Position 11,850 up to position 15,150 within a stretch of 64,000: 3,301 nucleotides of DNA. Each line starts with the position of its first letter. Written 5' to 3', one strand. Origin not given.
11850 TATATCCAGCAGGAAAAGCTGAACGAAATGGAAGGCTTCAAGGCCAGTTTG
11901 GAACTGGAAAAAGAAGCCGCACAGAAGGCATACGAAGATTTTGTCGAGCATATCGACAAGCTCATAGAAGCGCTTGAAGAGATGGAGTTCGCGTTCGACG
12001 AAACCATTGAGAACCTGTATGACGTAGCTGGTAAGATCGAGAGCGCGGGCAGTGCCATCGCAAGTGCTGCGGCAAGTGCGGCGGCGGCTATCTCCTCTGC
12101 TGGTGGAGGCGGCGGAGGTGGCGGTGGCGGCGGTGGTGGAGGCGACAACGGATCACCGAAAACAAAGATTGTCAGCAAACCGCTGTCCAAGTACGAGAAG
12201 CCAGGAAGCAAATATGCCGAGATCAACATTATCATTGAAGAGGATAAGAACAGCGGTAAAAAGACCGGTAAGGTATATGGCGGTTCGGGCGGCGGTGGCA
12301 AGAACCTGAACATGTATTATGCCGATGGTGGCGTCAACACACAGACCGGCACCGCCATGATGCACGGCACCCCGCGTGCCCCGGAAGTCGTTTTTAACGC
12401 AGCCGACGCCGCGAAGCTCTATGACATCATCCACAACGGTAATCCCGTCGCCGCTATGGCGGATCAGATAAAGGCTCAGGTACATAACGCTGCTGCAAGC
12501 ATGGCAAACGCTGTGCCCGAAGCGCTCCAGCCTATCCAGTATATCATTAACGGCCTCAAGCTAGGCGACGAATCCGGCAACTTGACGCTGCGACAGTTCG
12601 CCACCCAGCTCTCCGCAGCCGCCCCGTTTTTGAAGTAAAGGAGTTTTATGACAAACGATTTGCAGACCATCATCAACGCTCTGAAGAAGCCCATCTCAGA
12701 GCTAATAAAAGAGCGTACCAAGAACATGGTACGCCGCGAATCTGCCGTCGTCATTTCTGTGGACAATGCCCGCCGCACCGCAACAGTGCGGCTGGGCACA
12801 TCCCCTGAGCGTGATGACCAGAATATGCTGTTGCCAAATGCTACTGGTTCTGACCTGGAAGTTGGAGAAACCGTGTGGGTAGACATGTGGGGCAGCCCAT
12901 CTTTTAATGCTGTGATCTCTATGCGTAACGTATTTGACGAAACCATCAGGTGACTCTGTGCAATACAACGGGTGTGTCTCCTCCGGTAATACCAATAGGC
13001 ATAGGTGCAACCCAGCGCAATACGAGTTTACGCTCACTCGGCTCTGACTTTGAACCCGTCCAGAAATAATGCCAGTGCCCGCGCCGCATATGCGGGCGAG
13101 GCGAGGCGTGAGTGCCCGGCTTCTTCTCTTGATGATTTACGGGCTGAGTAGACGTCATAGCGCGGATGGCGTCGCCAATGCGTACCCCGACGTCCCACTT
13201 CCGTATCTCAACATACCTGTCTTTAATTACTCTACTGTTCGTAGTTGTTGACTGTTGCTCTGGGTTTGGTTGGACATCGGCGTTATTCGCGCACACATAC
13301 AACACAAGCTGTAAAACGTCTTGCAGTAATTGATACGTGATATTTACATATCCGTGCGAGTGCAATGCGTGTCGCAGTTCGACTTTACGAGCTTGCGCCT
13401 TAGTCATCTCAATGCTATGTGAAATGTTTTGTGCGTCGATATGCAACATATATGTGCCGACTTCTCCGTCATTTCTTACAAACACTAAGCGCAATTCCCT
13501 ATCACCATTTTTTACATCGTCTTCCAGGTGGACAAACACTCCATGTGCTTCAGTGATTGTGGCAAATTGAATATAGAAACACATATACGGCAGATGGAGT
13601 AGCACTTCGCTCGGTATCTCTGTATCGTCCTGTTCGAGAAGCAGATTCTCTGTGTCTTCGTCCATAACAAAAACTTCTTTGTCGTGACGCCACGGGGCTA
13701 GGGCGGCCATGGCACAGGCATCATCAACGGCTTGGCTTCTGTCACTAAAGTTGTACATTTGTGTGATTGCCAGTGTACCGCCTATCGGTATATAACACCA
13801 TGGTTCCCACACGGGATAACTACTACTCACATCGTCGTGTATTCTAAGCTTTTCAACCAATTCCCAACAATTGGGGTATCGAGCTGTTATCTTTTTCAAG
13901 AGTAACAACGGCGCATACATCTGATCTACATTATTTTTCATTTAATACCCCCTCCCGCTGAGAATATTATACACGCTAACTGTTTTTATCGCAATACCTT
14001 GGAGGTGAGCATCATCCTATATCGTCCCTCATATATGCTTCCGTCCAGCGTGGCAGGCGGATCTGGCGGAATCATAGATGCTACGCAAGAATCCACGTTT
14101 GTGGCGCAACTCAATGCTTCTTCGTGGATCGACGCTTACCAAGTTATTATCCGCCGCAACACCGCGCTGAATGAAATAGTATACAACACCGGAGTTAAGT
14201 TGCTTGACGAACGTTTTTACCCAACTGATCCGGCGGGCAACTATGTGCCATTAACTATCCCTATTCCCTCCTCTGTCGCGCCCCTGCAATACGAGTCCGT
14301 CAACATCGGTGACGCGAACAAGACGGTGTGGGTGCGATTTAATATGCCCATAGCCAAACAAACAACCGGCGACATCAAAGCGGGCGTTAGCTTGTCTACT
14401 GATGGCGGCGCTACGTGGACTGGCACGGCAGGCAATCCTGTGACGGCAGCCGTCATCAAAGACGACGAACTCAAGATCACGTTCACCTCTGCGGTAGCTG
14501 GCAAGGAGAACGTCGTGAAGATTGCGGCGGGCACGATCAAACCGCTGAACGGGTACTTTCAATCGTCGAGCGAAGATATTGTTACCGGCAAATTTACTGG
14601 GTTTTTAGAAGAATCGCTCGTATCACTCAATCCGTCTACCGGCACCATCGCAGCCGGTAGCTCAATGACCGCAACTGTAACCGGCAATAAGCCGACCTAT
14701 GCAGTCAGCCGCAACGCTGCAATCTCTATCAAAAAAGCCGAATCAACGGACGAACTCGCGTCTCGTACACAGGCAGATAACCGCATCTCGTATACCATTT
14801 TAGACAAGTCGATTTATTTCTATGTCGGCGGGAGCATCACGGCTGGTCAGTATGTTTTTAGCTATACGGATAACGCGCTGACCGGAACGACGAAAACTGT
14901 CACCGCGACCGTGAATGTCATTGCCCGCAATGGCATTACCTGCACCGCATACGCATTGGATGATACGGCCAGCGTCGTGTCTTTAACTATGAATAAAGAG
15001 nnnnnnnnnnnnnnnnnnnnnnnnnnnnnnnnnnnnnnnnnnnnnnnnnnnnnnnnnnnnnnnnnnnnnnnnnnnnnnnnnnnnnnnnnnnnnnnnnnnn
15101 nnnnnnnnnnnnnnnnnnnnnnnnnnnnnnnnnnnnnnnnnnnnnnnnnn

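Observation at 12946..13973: Self-promoted opposite-strand gene inside the tail module with an AcrVA2-like C-terminus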

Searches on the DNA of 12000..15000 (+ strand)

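Call 6: search_dna_similar(query=window:12000-15000:+, collection=phages, mode=near, max_rows=20)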
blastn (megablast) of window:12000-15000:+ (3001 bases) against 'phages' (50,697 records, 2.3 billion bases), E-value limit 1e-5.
No match.

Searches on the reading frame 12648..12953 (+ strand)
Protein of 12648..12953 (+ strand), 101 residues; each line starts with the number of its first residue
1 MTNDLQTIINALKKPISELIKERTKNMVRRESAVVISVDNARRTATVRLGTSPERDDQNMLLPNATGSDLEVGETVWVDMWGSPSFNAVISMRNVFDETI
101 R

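Call 12: search_protein_families(library=phrogs, proteins=[window:12648-12953:+], max_evalue=0.001)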
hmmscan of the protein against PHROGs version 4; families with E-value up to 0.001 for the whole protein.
window:12648-12953:+ (101 aa): 0 families

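Call 18: search_protein_families(library=pfam, proteins=[window:12648-12953:+], max_evalue=0.001)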
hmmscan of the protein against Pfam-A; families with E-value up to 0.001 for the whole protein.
window:12648-12953:+ (101 aa): 0 families

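Call 54: search_protein_families(library=padloc, proteins=[window:12648-12953:+], max_evalue=1)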
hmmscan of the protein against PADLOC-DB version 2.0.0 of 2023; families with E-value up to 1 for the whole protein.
window:12648-12953:+ (101 aa): 0 families
